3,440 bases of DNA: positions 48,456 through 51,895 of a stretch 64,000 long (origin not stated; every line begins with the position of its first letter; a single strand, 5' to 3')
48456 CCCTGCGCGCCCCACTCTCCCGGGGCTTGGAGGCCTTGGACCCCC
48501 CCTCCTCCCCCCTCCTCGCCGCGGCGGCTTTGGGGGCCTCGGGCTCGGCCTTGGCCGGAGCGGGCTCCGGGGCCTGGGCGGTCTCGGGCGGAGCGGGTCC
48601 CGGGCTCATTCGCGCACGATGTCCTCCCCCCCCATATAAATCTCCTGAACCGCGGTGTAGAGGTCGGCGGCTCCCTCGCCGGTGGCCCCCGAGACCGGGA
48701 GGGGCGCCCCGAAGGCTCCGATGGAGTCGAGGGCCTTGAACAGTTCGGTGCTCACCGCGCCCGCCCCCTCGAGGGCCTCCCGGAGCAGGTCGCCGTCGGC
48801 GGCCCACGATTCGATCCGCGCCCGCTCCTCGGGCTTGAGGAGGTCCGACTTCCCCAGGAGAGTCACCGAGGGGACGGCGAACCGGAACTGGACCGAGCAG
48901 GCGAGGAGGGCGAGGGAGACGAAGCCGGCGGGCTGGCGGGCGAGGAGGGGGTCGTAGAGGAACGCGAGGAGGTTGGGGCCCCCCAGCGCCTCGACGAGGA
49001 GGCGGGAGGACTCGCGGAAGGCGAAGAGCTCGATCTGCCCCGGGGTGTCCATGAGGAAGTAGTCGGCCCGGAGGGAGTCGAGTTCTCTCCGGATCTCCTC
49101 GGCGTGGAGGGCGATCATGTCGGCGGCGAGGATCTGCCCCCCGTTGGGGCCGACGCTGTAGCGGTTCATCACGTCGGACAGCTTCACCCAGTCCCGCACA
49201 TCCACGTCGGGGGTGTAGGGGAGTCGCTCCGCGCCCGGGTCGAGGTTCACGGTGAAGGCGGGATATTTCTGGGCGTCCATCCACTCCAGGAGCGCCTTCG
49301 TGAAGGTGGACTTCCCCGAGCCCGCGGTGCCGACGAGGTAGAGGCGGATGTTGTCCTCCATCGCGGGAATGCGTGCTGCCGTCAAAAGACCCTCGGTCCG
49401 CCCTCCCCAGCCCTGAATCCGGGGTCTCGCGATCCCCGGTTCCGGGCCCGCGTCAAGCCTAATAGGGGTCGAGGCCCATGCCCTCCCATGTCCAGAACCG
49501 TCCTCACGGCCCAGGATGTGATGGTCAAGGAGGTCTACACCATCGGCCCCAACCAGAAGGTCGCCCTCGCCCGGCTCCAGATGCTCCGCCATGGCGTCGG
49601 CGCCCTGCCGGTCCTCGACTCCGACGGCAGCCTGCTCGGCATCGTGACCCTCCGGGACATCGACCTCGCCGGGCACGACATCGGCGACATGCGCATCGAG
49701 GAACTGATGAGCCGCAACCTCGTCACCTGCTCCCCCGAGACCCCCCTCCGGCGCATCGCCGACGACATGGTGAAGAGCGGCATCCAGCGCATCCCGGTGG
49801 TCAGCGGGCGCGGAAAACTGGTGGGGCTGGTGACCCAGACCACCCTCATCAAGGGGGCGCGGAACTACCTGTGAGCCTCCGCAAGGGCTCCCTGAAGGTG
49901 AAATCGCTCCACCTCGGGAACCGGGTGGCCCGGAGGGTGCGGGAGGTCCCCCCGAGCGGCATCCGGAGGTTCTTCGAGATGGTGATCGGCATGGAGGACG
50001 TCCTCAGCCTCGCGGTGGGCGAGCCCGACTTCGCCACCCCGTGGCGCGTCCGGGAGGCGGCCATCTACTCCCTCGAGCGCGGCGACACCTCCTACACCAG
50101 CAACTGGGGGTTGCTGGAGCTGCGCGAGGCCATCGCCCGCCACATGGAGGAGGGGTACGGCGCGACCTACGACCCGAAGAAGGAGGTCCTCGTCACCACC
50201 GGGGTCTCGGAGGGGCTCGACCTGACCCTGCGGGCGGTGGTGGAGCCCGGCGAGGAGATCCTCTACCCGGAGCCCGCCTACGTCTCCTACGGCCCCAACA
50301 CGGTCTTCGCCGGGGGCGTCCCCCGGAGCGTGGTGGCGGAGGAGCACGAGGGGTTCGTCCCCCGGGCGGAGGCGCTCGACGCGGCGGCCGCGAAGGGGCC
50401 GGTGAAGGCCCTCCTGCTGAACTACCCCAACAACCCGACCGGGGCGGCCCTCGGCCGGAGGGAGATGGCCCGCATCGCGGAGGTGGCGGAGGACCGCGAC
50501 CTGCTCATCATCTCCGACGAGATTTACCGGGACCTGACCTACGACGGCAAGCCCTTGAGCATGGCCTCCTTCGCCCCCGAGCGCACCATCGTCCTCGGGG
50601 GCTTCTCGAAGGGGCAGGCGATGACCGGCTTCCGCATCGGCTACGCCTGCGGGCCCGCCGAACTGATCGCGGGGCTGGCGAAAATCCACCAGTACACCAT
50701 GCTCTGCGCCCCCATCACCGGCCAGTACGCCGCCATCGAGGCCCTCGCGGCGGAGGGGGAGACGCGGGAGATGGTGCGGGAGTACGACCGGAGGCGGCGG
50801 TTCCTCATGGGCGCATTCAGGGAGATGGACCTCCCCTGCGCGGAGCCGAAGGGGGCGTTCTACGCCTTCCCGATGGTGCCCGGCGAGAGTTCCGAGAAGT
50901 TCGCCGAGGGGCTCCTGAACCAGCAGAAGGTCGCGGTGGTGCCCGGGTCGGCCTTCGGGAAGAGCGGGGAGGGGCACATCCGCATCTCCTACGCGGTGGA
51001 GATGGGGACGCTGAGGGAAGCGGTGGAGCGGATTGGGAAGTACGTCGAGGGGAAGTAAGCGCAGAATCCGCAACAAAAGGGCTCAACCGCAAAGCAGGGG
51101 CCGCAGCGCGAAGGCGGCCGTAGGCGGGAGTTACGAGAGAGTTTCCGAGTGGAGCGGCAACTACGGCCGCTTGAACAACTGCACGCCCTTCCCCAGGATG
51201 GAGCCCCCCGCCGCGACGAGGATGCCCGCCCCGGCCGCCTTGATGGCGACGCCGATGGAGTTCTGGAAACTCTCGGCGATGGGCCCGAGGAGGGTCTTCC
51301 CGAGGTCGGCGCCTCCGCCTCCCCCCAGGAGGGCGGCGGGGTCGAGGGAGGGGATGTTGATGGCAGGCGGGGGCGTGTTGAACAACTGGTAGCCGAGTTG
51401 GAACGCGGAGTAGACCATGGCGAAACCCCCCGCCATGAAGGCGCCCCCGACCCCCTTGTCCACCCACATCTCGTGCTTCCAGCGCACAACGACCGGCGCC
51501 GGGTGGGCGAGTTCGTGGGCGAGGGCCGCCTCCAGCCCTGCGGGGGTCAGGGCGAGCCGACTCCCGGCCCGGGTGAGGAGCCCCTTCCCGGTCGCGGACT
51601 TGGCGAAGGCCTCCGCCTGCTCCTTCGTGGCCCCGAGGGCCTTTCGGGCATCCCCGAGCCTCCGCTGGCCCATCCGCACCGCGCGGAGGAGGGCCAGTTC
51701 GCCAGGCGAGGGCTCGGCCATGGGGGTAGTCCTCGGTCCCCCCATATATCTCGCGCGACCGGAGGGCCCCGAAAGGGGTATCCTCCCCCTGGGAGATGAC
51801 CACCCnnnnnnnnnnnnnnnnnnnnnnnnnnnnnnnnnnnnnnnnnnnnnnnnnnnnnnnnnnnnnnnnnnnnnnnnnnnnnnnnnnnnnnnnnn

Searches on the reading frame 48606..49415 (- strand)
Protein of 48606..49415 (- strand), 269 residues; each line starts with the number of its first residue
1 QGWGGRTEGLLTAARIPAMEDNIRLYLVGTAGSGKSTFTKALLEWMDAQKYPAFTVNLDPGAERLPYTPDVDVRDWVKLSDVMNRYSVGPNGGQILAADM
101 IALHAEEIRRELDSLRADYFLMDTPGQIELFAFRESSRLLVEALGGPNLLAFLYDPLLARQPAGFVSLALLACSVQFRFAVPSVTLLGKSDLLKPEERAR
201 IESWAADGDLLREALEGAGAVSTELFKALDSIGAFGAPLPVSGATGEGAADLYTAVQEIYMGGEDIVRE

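Call 77: search_protein_families(library=pfam, proteins=[window:48606-49415:-], max_evalue=1)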
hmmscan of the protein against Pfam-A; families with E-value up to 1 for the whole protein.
window:48606-49415:- (269 aa): 26 families (the best 25 are shown)
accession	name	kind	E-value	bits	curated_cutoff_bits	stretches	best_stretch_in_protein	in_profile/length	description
PF03029.23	ATP_bind_1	-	1.7e-55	188.8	27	1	28-260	2-238/240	Conserved hypothetical ATP binding protein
PF16575.11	CLP1_P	-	4.5e-05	23.8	26.6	1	29-63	1-35/188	mRNA cleavage and polyadenylation factor CLP1 P-loop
PF13479.12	AAA_24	-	0.00059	20.2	27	1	22-96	2-68/195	AAA domain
PF13401.12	AAA_22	-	0.0024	18.6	27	1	25-60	8-43/130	AAA domain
PF13555.12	AAA_29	-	0.017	15.3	27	1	21-50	22-50/61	P-loop containing region of AAA domain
PF02367.23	TsaE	-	0.018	15.4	26.6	1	19-55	18-57/128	Threonylcarbamoyl adenosine biosynthesis protein TsaE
PF12775.13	AAA_7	-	0.019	15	25.8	1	20-58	31-69/181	P-loop containing dynein motor region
PF01926.29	MMR_HSR1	-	0.02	15.4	21.9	1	25-61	2-39/113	50S ribosome-binding GTPase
PF13191.12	AAA_16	-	0.023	15.6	32.6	1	25-50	27-52/167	AAA ATPase domain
PF00005.33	ABC_tran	-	0.031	15.3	25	1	24-47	13-36/137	ABC transporter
PF07728.20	AAA_5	-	0.032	14.7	22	1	25-60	2-35/139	AAA domain (dynein-related subfamily)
PF00503.26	G-alpha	-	0.032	13.8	48.8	1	19-42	18-41/333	G-protein alpha subunit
PF13671.12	AAA_33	-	0.033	14.9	27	1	26-66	3-38/143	AAA domain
PF18751.7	Ploopntkinase3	-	0.042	13.8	27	1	25-53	6-34/187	P-loop Nucleotide Kinase3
PF10412.15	TrwB_AAD_bind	-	0.043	13.1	20.5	1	20-52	13-45/387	Type IV secretion-system coupling protein DNA-binding domain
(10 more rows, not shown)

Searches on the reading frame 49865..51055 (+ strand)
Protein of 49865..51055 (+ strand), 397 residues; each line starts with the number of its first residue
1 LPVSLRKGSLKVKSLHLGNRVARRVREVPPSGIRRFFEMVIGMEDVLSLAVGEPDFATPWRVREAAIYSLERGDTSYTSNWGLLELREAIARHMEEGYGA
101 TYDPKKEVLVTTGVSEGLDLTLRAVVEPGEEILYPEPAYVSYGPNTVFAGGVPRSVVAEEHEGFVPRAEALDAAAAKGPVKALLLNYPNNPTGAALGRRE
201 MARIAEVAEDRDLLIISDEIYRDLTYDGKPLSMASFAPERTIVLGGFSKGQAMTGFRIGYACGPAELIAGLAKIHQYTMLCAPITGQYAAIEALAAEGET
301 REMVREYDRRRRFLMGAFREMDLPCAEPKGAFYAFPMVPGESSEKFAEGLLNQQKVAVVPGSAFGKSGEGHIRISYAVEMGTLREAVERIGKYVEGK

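Call 5: search_protein_families(library=pfam, proteins=[window:49865-51055:+], max_evalue=1)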
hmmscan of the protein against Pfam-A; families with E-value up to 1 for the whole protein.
window:49865-51055:+ (397 aa): 2 families
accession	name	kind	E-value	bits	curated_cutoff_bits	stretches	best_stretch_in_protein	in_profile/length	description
PF00155.27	Aminotran_1_2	-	2.1e-67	228.3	19.7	1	45-390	2-361/361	Aminotransferase class I and II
PF01212.27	Beta_elim_lyase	-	0.014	15.1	27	1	62-218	14-168/288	Beta-eliminating lyase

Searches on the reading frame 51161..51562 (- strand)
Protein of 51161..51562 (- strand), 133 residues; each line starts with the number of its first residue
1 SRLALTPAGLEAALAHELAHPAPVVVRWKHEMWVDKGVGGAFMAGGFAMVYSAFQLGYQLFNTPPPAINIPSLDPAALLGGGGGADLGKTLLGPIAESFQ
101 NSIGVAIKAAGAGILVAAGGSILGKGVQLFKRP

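Call 5: search_protein_families(library=pfam, proteins=[window:51161-51562:-], max_evalue=1)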
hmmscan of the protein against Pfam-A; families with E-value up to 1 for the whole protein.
window:51161-51562:- (133 aa): 1 family
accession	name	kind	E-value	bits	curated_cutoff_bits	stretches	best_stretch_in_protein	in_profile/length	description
PF22020.1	RlmL_1st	-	0.3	11.5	27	1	4-19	4-19/55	RlmL ferredoxin-like domain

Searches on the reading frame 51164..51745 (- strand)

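Call 77: search_protein_families(library=pfam, proteins=[window:51164-51745:-], max_evalue=1)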
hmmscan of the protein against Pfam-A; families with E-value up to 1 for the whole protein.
window:51164-51745:- (194 aa): 2 families
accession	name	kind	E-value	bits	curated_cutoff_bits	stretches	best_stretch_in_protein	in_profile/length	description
PF24409.1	wHTH-PRTase_assc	-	0.032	14.7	27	1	17-73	1-54/83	wHTH-PRTase associated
PF06969.22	HemN_C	-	0.12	12.9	24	1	45-71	36-65/67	HemN C-terminal domain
